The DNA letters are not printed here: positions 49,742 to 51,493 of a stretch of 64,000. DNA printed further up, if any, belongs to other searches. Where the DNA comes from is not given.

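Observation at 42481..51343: Every P-family gene is paired head-to-head with secreted-protein genes; three such cassettes lie in tandem and share control regions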

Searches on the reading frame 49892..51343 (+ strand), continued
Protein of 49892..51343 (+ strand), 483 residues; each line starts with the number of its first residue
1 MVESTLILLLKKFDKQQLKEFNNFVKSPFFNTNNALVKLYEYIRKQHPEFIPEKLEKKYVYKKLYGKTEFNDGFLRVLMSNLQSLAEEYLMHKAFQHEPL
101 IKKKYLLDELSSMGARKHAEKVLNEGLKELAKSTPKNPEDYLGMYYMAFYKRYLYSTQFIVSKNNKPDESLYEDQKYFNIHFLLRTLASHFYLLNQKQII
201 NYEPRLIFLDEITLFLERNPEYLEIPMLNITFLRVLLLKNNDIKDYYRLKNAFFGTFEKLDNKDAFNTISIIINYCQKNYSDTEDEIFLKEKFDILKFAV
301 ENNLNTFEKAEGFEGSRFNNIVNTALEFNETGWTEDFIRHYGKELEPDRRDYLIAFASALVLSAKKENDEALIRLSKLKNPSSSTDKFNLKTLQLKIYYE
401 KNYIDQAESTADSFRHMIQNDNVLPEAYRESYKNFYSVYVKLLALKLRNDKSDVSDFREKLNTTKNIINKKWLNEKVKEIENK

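Call 78: search_protein_families(library=pfam, alignment_id=A3, max_evalue=1)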
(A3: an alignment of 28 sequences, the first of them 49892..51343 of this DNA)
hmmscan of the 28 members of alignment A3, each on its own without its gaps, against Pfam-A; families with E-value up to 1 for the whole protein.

A. member 1, window:49892-51343:+ (483 aa): 2 families
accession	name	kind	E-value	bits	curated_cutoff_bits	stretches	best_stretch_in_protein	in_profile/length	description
PF05186.18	Dpy-30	-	0.00033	20.7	22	1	122-145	13-36/42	Dpy-30 motif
PF23526.1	AprA_N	-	0.14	12.8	27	0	56-85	33-62/67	AprA N-terminal domain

B. families by the number of members that match (of 28 scanned): 39 families (the first 25 are shown)
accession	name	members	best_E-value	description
PF25064.1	ARM_TT21_5th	7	0.00025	TT21 fifth ARM repeats domain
PF25058.1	ARM_TT21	6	7.8e-05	Tetratricopeptide repeat protein 21 ARM repeat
PF05186.18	Dpy-30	5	0.00033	Dpy-30 motif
PF17004.11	SRP_TPR_like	4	0.011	Putative TPR-like repeat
PF14559.12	TPR_19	3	0.00012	Tetratricopeptide repeat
PF12895.13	ANAPC3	3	0.0015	Anaphase-promoting complex, cyclosome, subunit 3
PF07719.23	TPR_2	3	0.0023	Tetratricopeptide repeat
PF13374.12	TPR_10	2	0.0011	Tetratricopeptide repeat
PF00515.34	TPR_1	2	0.0019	Tetratricopeptide repeat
PF13428.12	TPR_14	2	0.03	Tetratricopeptide repeat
PF16188.10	Peptidase_M24_C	2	0.036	C-terminal region of peptidase_M24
PF23526.1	AprA_N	2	0.037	AprA N-terminal domain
PF23078.2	HTH_CHD6-9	2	0.1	Chromodomain-helicase-DNA-binding protein 6-9, tri-helical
PF13174.12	TPR_6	2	0.1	Tetratricopeptide repeat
PF24988.1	NEW1_HB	2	0.18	NEW1 helical bundle domain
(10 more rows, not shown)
